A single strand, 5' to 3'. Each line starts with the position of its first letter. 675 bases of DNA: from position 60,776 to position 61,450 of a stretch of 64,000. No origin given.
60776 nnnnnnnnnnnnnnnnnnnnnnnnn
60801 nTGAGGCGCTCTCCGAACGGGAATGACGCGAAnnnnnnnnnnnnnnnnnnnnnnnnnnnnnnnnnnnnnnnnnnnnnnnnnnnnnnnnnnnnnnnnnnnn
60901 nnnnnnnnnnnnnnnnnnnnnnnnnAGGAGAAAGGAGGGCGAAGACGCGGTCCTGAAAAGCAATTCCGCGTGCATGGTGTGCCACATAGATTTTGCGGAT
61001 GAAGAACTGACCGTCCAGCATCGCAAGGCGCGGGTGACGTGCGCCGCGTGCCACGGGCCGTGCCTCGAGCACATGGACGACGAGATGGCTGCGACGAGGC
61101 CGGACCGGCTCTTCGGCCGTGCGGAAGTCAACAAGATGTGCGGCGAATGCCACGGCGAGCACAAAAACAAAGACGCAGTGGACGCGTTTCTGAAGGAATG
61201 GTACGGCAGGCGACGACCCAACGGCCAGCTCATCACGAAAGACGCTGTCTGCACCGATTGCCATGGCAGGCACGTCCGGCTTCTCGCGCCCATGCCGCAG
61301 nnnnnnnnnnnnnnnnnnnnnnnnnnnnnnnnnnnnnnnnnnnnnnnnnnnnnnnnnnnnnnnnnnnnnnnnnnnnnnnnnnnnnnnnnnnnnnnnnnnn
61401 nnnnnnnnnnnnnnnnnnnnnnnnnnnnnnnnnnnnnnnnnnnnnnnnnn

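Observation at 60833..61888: Fusion of a tetraheme cytochrome c domain to a DUF1080 (3-keto-disaccharide hydrolase-like) domain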

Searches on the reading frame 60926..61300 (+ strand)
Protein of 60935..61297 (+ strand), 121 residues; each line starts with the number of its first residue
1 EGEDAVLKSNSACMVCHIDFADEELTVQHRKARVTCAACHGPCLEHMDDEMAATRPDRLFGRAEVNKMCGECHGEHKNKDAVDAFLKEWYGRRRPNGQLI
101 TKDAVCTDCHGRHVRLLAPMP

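Call 25: find_related_loci(query=A1, collection=genome_contigs, flank=6000)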
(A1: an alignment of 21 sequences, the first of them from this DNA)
Query A1 (125 aa) in genome_contigs; peptide patterns used: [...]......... (x = any residue, [..] = any of these).
600 stretches matched a pattern (row limit reached: there are more); 398 encode a relative of the query (tblastn E <= 1e-3); the best 80 are kept; 80 distinct loci.
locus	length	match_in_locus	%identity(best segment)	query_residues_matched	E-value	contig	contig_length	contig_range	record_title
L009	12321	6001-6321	56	13-119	4e-40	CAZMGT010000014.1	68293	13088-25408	MAG TPA_asm: uncultured Armatimonadia bacterium isolate binchicken_co6_468 genome assembly, contig: NODE_176_length_6829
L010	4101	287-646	52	5-123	2e-38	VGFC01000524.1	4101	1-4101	MAG: Armatimonadetes bacterium isolate K_DeepCast_250m_m2_231 K_DeepCast_250m_m2_231_Ga0194125_10049491, whole genome sh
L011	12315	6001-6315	54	12-116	3e-39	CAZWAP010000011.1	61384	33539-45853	MAG TPA_asm: uncultured Pirellulales bacterium isolate binchicken_co19_376 genome assembly, contig: NODE_466_length_6138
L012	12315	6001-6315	54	12-116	8e-38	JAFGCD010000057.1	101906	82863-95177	MAG: Sedimentisphaerales bacterium isolate Zod_Metabat.1083 k87_5868638, whole genome shotgun sequence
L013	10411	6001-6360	49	2-119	1e-36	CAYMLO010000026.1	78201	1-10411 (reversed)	MAG TPA_asm: uncultured Planctomycetales bacterium isolate binchicken_co334_152 genome assembly, contig: NODE_431_length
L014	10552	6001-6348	54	13-116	5e-36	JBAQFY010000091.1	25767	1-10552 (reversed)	MAG: Sedimentisphaerales bacterium isolate MFD06995_ilm_asm_bin24 k127_140165, whole genome shotgun sequence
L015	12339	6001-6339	50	11-116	3e-36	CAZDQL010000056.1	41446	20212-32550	MAG TPA_asm: uncultured Planctomycetaceae bacterium isolate binchicken_co65_43 genome assembly, contig: NODE_3676_length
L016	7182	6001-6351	56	13-116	1e-35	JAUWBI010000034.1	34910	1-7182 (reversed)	MAG: Phycisphaerae bacterium isolate CSMAG_1316 CSMAG_1316_k141_798018_length_34910_cov_16.8417, whole genome shotgun se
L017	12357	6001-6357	52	11-116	5e-35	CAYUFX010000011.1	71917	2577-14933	MAG TPA_asm: uncultured Pirellulales bacterium isolate binchicken_co89_457 genome assembly, contig: NODE_398_length_7191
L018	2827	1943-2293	50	13-116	9e-35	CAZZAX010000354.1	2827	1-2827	MAG TPA_asm: uncultured Pirellulales bacterium isolate SRP068000_co1_46 genome assembly, contig: NODE_100966_length_2827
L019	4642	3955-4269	51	13-116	1e-34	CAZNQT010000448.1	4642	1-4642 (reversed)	MAG TPA_asm: uncultured Pirellulales bacterium isolate SRP323688_co1_253 genome assembly, contig: NODE_24920_length_4642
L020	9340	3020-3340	48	13-119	3e-34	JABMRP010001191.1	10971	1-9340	MAG: Planctomycetota bacterium isolate bin.375 k141_5914989, whole genome shotgun sequence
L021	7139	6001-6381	45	3-116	1e-33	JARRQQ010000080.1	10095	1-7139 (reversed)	MAG: Sedimentisphaerales bacterium isolate Spart_206_MAG scaffold_3861, whole genome shotgun sequence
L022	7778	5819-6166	51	13-116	1e-33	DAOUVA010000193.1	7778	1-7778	MAG TPA_asm: Phycisphaerae bacterium isolate CSMAG_837 CSMAG_837_k141_486924_length_7778_cov_21.6618, whole genome shotg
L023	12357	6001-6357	49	11-116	6e-34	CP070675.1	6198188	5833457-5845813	MAG: Phycisphaerales bacterium isolate bin71 chromosome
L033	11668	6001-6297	40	8-116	3e-21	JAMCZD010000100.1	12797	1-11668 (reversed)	MAG: Candidatus Omnitrophota bacterium isolate FK_Sedi_B_Bin.32 NODE_19385_length_12797_cov_1.72297, whole genome shotgu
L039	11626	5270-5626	34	10-122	9e-18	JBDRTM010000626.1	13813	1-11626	MAG: Planctomycetota bacterium isolate MEGAHIT-group-3.76 k141_220500, whole genome shotgun sequence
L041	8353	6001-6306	39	10-116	1e-17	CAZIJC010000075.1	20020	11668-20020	MAG TPA_asm: uncultured Anaerolineales bacterium isolate SRP068000_co4_80 genome assembly, contig: NODE_2768_length_2002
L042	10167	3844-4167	36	1-116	2e-17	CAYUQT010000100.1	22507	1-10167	MAG TPA_asm: uncultured Planctomycetales bacterium isolate binchicken_co66_175 genome assembly, contig: NODE_3754_length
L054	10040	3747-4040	33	13-116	5e-16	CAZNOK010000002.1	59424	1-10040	MAG TPA_asm: uncultured Verrucomicrobiota bacterium isolate SRP098346_co1_451 genome assembly, contig: NODE_189_length_5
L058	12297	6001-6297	36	13-116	4e-15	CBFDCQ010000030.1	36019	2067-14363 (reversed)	MAG TPA_asm: uncultured bacterium isolate SRR26215682_binner13_Refined_62 genome assembly, contig: ERZ25073476.197, whol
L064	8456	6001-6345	31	3-116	1e-14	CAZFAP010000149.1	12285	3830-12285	MAG TPA_asm: uncultured Verrucomicrobiota bacterium isolate binchicken_co103_408 genome assembly, contig: NODE_5589_leng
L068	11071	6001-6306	34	10-116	2e-13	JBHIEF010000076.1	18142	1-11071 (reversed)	MAG: Armatimonadota bacterium isolate b3.sp2_bin.12 NODE_862_length_18142_cov_6.150605, whole genome shotgun sequence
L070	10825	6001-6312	30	7-116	4e-11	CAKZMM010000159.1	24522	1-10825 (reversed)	MAG TPA_asm: uncultured Thermogutta sp. isolate SRR5214706_bin.34_CONCOCT_v1.1_MAG genome assembly, contig: ERZ1744544.1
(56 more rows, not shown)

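Call 51: search_solved_structures(query=A1, max_evalue=1, show_alignments=2)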
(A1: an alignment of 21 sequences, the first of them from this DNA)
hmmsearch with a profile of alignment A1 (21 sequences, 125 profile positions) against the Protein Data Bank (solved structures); distinct sequences matched with E-value up to 1: 35.
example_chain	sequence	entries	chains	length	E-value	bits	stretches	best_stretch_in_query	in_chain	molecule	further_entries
8rv0_Y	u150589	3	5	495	3e-06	30.2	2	30-98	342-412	Octaheme cytochrome c nitrite reductase | Octaheme nitrite c cytochrome c reductase | Octaheme nitrite reductase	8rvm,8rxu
6r2q_A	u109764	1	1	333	4.2e-06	29.8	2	6-115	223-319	Cystathionine beta-synthase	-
6i5b_A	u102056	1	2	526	2e-05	27.6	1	26-81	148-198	Uncharacterized protein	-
2zo5_A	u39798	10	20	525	2.2e-05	27.5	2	8-82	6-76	Eight-heme nitrite reductase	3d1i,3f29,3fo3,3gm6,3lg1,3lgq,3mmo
2ot4_A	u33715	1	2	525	2.2e-05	27.5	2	8-82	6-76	Eight-heme nitrite reductase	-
4q0t_A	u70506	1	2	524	3.5e-05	26.8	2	30-85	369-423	Eight-heme nitrite reductase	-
3owm_A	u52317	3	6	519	6.5e-05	25.9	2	30-85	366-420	Eight-heme nitrite reductase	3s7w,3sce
3uu9_A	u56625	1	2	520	6.6e-05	25.9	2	30-85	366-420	Eight-heme nitrite reductase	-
3rkh_A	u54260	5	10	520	6.6e-05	25.9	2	30-85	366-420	Eight-heme nitrite reductase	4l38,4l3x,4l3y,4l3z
4q4u_A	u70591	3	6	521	6.6e-05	25.9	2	30-85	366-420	Eight-heme nitrite reductase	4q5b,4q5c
2ozy_A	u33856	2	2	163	0.0002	24.4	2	7-81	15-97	Cytochrome c-type protein nrfB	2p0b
3sxq_A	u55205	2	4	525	0.00022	24.2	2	30-83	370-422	Eight-heme nitrite reductase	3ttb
4wjy_A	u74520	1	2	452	0.00027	24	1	31-83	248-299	Cytochrome c-552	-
1gu6_A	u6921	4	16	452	0.00041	23.4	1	30-83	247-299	CYTOCHROME C552 | Cytochrome c-552 | Cytochrome c nitrite reductase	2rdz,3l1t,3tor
2rf7_A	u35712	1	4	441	0.00054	23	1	30-83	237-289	Cytochrome c-552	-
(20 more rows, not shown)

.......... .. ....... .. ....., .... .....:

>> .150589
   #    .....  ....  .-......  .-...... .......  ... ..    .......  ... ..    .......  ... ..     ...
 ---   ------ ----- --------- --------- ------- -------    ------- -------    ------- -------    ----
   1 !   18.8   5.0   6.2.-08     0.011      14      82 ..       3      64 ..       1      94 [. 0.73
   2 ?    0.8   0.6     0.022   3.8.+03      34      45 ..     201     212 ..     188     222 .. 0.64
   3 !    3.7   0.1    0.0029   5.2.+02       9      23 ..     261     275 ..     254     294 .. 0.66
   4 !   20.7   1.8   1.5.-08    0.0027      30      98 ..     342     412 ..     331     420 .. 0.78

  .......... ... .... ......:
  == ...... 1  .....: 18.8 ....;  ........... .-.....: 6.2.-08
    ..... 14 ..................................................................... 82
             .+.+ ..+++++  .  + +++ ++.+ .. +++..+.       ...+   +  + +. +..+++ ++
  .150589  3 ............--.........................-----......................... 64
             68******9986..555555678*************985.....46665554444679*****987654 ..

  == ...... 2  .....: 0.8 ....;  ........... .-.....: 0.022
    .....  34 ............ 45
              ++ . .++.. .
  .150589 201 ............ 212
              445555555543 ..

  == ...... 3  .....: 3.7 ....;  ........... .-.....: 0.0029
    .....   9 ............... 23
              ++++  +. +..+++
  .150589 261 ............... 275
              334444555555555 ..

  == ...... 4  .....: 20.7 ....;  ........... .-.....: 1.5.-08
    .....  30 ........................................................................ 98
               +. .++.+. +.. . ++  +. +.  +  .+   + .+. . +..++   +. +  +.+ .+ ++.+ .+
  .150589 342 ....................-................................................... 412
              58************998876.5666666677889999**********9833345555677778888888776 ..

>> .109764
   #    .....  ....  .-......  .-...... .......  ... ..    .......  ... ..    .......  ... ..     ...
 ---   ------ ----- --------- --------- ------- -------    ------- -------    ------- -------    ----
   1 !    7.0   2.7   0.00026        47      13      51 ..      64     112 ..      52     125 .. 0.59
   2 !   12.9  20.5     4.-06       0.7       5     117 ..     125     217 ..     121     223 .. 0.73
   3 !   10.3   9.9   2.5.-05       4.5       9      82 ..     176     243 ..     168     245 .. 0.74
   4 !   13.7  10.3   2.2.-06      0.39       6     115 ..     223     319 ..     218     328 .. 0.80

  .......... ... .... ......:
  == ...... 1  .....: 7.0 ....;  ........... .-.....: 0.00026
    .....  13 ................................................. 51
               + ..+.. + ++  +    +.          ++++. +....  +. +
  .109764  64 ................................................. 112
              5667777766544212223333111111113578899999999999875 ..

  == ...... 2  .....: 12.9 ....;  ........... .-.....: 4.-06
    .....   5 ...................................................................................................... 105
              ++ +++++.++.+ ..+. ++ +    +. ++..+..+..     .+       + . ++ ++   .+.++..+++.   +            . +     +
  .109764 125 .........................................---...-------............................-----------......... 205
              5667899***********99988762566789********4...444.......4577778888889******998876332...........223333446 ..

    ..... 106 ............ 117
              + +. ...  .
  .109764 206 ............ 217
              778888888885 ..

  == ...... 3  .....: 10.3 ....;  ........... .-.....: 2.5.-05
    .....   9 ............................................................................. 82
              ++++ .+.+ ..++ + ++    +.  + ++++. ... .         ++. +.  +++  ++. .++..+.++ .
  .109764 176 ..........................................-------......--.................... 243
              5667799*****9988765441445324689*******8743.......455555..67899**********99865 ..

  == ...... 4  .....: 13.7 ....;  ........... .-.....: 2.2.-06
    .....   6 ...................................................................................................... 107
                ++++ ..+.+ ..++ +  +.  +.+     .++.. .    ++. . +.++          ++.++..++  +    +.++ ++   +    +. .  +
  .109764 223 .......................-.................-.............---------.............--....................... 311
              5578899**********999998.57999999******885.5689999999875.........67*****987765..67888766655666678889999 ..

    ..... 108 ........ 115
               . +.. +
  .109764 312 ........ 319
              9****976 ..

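Call 62: search_protein_families(library=pfam, proteins=[L039:3097-3873:+, L064:3812-4600:+, L070:3860-4597:+, L058:6449-7240:+, L054:3549-5522:+, L068:4675-6336:+, L039:3950-4945:+], max_evalue=0.01)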
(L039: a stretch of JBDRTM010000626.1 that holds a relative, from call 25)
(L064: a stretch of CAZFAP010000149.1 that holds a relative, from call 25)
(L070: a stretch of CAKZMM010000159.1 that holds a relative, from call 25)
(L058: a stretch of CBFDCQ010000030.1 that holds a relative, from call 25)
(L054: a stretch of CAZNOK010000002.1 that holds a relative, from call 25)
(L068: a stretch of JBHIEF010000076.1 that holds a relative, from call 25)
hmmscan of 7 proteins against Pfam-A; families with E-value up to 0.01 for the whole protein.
L039:3097-3873:+ (259 aa): 1 family
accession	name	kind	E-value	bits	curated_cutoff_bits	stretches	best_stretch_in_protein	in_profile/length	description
PF13385.13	Laminin_G_3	-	2.3e-18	67.2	27.6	1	97-246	3-151/151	Concanavalin A-like lectin/glucanases superfamily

L064:3812-4600:+ (263 aa): 1 family
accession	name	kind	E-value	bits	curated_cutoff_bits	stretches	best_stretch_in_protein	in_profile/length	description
PF13385.13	Laminin_G_3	-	1.8e-18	67.6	27.6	1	97-248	1-151/151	Concanavalin A-like lectin/glucanases superfamily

L070:3860-4597:+ (246 aa): 1 family
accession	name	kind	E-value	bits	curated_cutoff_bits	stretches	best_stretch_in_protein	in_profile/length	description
PF13385.13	Laminin_G_3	-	2.4e-17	63.9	27.6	1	91-232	10-150/151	Concanavalin A-like lectin/glucanases superfamily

L058:6449-7240:+ (264 aa): 1 family
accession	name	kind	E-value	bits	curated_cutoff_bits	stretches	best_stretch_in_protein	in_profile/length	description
PF13385.13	Laminin_G_3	-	3.2e-16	60.3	27.6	1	108-251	9-151/151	Concanavalin A-like lectin/glucanases superfamily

L054:3549-5522:+ (658 aa): 7 families
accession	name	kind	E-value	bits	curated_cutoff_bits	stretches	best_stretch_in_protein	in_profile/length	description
PF13385.13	Laminin_G_3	-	1.2e-12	48.6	27.6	1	211-343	11-142/151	Concanavalin A-like lectin/glucanases superfamily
PF01261.30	AP_endonuc_2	-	5.9e-06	26.6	31.1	1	480-609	97-227/249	Xylose isomerase-like TIM barrel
PF13435.11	Cytochrome_C554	-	7.5e-06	27.2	20.8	1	55-98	36-84/84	Cytochrome c554 and c-prime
PF14537.11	Cytochrom_c3_2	-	8.5e-05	23.4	25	1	69-161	8-78/79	Cytochrome c3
PF14522.11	Cytochrome_C7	-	0.00017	21.8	24.8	1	59-131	5-67/67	Cytochrome c7 and related cytochrome c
PF09699.15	Paired_CXXCH_1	-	0.0014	18.7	20.6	1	125-165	8-40/41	Doubled CXXCH motif (Paired_CXXCH_1)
PF02335.20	Cytochrom_C552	-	0.0021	17.5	24.1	1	86-150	240-302/438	Cytochrome c552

L068:4675-6336:+ (554 aa): 2 families
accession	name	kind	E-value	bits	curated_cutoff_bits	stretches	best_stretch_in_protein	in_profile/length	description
PF14537.11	Cytochrom_c3_2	-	0.00023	22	25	1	464-552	1-75/79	Cytochrome c3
PF09699.15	Paired_CXXCH_1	-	0.00024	21.2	20.6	0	533-545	5-17/41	Doubled CXXCH motif (Paired_CXXCH_1)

L039:3950-4945:+ (332 aa): 1 family
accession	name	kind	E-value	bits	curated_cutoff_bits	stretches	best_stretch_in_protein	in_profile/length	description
PF00248.27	Aldo_ket_red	-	4.3e-19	69.1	24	2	67-260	12-207/291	Aldo/keto reductase family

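Call 80: search_protein_families(library=pfam, proteins=[L009:2917-5814:-, L009:6395-7210:+, L009:7232-8683:+, L042:1318-3375:+, L042:4301-6136:-, L041:3859-5511:+, L041:6464-7984:+, L033:6605-8524:-, L033:3564-4508:-], max_evalue=0.0001)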
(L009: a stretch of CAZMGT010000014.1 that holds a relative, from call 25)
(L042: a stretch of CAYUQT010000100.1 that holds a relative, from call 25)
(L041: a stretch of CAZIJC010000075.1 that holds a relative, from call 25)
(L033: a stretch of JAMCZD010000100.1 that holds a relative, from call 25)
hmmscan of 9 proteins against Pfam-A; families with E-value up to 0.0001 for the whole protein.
L009:2917-5814:- (965 aa): 4 families
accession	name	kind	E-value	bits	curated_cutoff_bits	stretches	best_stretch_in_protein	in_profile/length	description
PF13476.12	AAA_23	-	2.9e-11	44.8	27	1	42-375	2-194/201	AAA domain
PF02463.25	SMC_N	-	7.2e-09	35.8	40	0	417-954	135-203/220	RecF/RecN/SMC N terminal domain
PF13514.12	AAA_27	-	2.4e-06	27.7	22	1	37-98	1-61/206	AAA domain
PF13166.12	AAA_13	-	1.9e-05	24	36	1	664-955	285-576/713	AAA domain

L009:6395-7210:+ (272 aa): 0 families

L009:7232-8683:+ (484 aa): 3 families
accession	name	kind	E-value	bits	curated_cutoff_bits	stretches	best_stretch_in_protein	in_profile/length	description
PF09180.16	ProRS-C_1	-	2.6e-21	76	31.5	1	418-484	1-71/71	Prolyl-tRNA synthetase, C-terminal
PF03129.25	HGTP_anticodon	-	2.1e-19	69.9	21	1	296-391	1-93/94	Anticodon binding domain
PF00587.30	tRNA-synt_2b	-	1.5e-16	61.4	29.3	1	110-277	8-176/179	tRNA synthetase class II core domain (G, H, P, S and T)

L042:1318-3375:+ (686 aa): 2 families
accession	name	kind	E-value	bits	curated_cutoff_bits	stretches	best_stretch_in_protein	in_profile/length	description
PF00015.26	MCPsignal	-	1.9e-48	165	34.6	1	431-583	6-172/172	Methyl-accepting chemotaxis protein (MCP) signalling domain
PF16591.11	HBM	-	2.1e-05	24.5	29.8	0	69-189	135-250/254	Helical bimodular sensor domain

L042:4301-6136:- (611 aa): 2 families
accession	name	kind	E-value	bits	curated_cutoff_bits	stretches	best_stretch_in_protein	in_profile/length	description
PF16116.10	DUF4832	-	3e-37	128.9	29.2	1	329-585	1-216/216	Domain of unknown function (DUF4832)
PF16173.10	DUF4874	-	8.4e-34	117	30.1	1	120-300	1-159/159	Domain of unknown function (DUF4874)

L041:3859-5511:+ (551 aa): 2 families
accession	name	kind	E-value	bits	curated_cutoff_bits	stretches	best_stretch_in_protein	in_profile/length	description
PF01120.23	Alpha_L_fucos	-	6.3e-85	286.1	25.2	1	57-436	11-345/345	Alpha-L-fucosidase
PF16757.11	Fucosidase_C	-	3.6e-06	27.9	25.6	1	451-523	8-87/88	Alpha-L-fucosidase C-terminal domain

L041:6464-7984:+ (507 aa): 0 families

L033:6605-8524:- (639 aa): 3 families
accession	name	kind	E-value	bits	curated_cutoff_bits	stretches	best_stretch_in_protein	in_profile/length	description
PF00664.28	ABC_membrane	-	3.3e-45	155.4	28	1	77-343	5-273/274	ABC transporter transmembrane region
PF00005.33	ABC_tran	-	8e-33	114.4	25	1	407-556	1-137/137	ABC transporter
PF02463.25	SMC_N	-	3e-07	30.5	40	1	527-600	136-213/220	RecF/RecN/SMC N terminal domain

L033:3564-4508:- (314 aa): 2 families
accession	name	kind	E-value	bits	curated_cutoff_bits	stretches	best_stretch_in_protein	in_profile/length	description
PF02729.26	OTCace_N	-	7.1e-47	159.6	29.9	1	5-148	1-148/148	Aspartate/ornithine carbamoyltransferase, carbamoyl-P binding domain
PF00185.30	OTCace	-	1.9e-27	96.7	29.4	1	155-300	2-156/157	Aspartate/ornithine carbamoyltransferase, Asp/Orn binding domain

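Call 85: search_protein_representatives(protein=window:60935-61297:+)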
Query: 121 residues. Proteins with E-value up to 0.001 (for the whole library): 583; up to 1e-10: 259; up to 1e-30: 24. The best 150 are listed.
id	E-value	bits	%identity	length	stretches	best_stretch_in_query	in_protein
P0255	1.7e-40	154.1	57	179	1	6-115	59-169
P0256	2.5e-39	150.3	57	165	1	9-118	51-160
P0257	5.7e-37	142.7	55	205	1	6-118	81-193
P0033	1.4e-36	141.5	57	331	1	8-116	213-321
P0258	4.2e-36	139.9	57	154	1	7-113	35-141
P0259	1.1e-35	138.5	56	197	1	9-114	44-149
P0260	3.9e-35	136.8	56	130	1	9-114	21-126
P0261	1.1e-34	135.3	55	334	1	7-113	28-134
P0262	1.3e-33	131.9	50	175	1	9-119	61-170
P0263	1.7e-33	131.5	50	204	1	8-114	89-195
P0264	9.6e-33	129.1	55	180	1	7-116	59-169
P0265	1.5e-32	128.4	49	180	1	9-116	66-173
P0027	1.8e-32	128.2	52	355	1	9-113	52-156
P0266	1.9e-32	128.1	48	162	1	7-114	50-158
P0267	1.9e-32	128.1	48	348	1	9-116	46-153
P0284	2.3e-29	118.1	49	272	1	8-114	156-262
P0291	1.5e-28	115.5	46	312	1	5-116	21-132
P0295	4.9e-28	113.8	37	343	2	7-115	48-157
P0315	1.9e-19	86.1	39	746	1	9-115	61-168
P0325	1.3e-17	80.2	40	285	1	5-113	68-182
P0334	7.8e-17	77.6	39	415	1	6-113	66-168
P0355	1.0e-15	74.1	40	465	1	2-113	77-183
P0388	4.8e-14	68.6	43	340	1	8-113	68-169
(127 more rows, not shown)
